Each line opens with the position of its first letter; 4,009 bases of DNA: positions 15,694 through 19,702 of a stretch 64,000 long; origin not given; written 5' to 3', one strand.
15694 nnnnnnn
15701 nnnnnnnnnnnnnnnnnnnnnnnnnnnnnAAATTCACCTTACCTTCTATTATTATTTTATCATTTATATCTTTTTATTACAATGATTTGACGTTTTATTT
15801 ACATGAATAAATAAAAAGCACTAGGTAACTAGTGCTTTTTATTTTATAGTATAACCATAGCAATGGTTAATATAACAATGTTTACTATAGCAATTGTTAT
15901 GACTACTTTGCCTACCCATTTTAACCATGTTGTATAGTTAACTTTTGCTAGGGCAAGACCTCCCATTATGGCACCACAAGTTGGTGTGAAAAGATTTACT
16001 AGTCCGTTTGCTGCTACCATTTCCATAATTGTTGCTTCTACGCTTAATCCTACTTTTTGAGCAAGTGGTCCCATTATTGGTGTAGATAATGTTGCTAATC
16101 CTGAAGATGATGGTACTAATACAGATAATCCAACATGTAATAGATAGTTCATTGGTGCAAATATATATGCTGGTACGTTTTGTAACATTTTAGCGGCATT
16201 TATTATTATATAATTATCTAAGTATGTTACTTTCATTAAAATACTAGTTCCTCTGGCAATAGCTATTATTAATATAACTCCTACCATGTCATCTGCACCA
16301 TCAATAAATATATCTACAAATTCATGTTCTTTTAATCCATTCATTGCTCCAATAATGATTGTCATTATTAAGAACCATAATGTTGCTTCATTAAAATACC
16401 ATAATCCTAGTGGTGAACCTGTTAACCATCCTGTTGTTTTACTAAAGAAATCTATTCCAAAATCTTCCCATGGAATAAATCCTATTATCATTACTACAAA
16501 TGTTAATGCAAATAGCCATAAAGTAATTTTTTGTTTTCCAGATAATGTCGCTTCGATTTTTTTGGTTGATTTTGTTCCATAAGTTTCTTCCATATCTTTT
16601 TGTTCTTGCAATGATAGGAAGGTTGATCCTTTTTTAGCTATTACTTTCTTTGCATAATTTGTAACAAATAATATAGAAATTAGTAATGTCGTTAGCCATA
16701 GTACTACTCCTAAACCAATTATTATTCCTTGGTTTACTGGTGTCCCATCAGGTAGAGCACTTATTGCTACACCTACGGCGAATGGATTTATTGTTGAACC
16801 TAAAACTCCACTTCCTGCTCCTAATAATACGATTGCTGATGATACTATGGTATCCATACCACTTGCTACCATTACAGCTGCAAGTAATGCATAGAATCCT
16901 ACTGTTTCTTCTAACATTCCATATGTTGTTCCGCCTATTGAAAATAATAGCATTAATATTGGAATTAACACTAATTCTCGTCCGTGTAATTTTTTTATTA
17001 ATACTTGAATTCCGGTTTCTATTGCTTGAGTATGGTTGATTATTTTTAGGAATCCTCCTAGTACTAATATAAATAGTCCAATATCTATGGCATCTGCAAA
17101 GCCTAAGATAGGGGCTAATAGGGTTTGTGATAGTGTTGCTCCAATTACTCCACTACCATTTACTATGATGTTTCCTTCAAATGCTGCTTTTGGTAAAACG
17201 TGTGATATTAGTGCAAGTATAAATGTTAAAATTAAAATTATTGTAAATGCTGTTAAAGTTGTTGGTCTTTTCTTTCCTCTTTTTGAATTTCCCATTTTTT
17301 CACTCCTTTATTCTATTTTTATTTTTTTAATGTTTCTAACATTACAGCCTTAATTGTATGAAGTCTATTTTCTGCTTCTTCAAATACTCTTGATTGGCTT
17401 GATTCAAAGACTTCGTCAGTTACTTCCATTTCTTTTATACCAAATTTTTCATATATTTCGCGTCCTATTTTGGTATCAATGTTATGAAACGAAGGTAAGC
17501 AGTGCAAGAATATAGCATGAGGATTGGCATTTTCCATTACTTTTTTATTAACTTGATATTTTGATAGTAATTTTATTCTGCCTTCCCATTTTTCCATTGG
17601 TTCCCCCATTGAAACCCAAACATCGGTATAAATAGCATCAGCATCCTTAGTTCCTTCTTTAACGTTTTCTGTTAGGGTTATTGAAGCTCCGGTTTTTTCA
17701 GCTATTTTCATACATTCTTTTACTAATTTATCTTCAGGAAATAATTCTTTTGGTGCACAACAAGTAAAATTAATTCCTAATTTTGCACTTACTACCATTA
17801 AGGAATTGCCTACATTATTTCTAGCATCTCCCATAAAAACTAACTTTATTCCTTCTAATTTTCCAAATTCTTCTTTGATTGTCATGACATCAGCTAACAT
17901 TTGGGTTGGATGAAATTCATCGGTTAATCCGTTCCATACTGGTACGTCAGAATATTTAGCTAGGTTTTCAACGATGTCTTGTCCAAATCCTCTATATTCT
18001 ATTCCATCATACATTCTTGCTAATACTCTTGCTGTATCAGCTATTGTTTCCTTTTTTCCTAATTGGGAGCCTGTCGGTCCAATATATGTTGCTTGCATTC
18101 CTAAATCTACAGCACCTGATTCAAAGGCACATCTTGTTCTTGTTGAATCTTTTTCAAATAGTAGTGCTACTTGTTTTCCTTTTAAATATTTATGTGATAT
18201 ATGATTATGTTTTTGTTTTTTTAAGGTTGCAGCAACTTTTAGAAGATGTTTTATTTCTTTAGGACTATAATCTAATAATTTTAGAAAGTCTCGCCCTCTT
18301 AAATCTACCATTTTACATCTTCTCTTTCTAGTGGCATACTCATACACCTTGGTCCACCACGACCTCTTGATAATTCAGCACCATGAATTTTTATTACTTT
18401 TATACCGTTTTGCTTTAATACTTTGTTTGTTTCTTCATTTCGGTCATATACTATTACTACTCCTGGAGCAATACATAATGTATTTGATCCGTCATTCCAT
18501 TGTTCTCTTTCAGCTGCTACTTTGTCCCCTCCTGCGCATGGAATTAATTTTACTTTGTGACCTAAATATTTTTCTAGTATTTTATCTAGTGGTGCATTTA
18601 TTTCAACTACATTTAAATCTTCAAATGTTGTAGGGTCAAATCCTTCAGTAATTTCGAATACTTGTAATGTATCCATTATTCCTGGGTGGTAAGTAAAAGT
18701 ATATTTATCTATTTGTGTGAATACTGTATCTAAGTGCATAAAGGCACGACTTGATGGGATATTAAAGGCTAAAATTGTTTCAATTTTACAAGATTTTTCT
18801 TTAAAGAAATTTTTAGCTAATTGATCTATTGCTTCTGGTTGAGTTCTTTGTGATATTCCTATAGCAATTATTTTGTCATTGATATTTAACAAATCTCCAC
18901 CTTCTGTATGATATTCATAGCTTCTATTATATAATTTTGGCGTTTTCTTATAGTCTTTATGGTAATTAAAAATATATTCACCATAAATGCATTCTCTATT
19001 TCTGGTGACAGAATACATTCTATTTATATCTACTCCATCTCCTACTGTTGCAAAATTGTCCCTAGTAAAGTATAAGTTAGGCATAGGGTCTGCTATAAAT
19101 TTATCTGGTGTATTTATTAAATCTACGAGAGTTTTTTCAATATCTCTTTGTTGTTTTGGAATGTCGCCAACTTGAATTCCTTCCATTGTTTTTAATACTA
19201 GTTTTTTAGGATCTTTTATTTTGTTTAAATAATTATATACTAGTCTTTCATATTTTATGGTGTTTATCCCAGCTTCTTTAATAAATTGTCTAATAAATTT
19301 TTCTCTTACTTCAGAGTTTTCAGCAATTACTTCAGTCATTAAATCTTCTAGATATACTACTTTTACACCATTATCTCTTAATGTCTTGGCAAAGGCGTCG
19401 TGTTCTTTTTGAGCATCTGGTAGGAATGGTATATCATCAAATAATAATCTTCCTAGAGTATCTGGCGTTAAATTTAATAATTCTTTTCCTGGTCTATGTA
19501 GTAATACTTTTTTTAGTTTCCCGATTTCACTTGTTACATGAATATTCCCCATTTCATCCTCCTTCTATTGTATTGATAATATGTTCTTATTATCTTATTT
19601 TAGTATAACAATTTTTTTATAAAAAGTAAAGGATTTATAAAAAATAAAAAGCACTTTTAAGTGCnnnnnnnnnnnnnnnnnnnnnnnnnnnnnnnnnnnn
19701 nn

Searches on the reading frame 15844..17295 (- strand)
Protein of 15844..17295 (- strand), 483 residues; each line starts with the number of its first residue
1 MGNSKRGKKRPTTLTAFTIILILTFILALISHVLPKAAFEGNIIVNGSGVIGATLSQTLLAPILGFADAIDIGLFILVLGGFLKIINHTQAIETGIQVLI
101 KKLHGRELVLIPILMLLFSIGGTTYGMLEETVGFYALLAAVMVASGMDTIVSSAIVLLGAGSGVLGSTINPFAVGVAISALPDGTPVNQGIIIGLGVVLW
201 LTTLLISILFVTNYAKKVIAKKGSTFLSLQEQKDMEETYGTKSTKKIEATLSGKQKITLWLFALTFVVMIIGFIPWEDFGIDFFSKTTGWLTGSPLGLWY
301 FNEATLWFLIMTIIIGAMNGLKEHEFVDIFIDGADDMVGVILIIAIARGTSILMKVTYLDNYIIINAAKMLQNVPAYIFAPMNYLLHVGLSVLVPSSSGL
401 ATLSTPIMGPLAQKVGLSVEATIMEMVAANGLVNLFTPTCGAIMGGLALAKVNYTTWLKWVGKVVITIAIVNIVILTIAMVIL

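Call 10: search_protein_families(library=pfam, proteins=[window:15844-17295:-], max_evalue=0.001)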
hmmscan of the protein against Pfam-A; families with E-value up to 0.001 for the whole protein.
window:15844-17295:- (483 aa): 1 family
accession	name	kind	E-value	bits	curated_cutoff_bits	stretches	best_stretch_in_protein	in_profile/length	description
PF03606.21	DcuC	-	8.3e-80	269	23.1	1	17-480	5-460/461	C4-dicarboxylate anaerobic carrier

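Call 77: search_protein_families(library=ncbifam, proteins=[window:15844-17295:-], max_evalue=0.00001)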
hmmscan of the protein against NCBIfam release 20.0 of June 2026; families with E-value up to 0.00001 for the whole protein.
window:15844-17295:- (483 aa): 1 family
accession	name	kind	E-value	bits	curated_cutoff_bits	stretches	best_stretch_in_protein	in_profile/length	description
NF008611.1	PRK11588.1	equivalog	1.4e-50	172.4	500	1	68-481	94-488/492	putative basic amino acid antiporter YfcC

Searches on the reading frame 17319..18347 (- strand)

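Call 10: search_protein_families(library=pfam, proteins=[window:17319-18347:-], max_evalue=0.001)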
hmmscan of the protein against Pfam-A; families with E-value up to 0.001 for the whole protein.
window:17319-18347:- (342 aa): 2 families
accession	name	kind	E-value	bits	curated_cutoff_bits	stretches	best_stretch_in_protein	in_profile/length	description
PF00185.30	OTCace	-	2e-55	187.6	29.4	1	165-337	1-155/157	Aspartate/ornithine carbamoyltransferase, Asp/Orn binding domain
PF02729.26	OTCace_N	-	4.1e-49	166.9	29.9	1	19-159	1-148/148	Aspartate/ornithine carbamoyltransferase, carbamoyl-P binding domain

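Call 77: search_protein_families(library=ncbifam, proteins=[window:17319-18347:-], max_evalue=0.00001)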
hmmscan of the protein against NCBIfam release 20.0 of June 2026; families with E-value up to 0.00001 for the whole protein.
window:17319-18347:- (342 aa): 16 families
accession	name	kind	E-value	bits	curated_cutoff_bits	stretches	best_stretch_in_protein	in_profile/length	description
NF003286.0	PRK04284.1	subfamily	3.4e-153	509.6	515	1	13-340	1-330/332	ornithine carbamoyltransferase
NF009213.0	PRK12562.1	subfamily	6.1e-130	433.4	559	1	13-341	1-333/334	ornithine carbamoyltransferase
TIGR00658.1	orni_carb_tr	equivalog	8.5e-129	429.1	280.85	1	19-340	1-303/304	ornithine carbamoyltransferase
NF002470.0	PRK01713.1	equivalog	2e-128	428.5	545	1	15-340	4-333/334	ornithine carbamoyltransferase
NF001986.0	PRK00779.1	subfamily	8.5e-104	347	306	1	17-341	4-305/307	ornithine carbamoyltransferase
TIGR04384.1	putr_carbamoyl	exception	5.1e-83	278.9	500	1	20-337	1-304/330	putrescine carbamoyltransferase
NF011380.0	PRK14805.1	equivalog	1.9e-77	260.3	421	1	20-340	3-300/302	ornithine carbamoyltransferase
NF011379.0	PRK14804.1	equivalog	8.5e-43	146.6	373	1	25-340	13-309/311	ornithine carbamoyltransferase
NF002032.1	PRK00856.1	equivalog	3.2e-42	144.8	263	1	20-291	2-267/297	aspartate carbamoyltransferase catalytic subunit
TIGR00670.1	asp_carb_tr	equivalog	2.9e-41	141.6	236.95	1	19-293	1-275/304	aspartate carbamoyltransferase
NF003384.0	PRK04523.1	equivalog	5.9e-41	140.6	288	1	19-291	4-301/336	N-acetylornithine carbamoyltransferase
NF005538.0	PRK07200.1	equivalog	3.1e-27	95.6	453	1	12-338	15-374/396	knotted carbamoyltransferase YgeW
NF006046.0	PRK08192.1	equivalog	3e-26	92.5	512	1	14-286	2-277/339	aspartate carbamoyltransferase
TIGR03316.1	ygeW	equivalog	7.6e-24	84.3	500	1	8-248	8-273/391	knotted carbamoyltransferase YgeW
NF008853.0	PRK11891.1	equivalog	1.2e-23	83.4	560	1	23-286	93-358/430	aspartate carbamoyltransferase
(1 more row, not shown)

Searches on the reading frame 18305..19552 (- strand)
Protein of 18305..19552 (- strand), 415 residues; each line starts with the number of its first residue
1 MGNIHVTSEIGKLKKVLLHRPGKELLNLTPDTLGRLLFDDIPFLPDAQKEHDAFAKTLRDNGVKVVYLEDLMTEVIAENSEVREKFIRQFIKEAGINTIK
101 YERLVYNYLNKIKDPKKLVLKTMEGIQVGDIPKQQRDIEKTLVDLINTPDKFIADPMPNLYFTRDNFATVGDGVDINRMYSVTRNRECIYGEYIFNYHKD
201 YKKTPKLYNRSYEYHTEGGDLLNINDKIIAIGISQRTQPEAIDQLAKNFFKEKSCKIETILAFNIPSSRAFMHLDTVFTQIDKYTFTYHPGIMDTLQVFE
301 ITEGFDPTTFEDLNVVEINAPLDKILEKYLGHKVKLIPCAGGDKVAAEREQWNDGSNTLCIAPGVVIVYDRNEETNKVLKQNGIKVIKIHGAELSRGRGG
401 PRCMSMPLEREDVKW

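Call 10: search_protein_families(library=pfam, proteins=[window:18305-19552:-], max_evalue=0.001)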
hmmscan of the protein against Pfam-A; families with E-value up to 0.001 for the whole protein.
window:18305-19552:- (415 aa): 2 families
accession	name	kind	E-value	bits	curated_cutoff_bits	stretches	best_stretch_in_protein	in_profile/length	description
PF02274.22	ADI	-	4.4e-115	385.2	22.8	1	35-410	2-377/377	Arginine deiminase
PF19420.4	DDAH_eukar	-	4.4e-10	39.7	23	0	157-292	57-196/291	N,N dimethylarginine dimethylhydrolase, eukaryotic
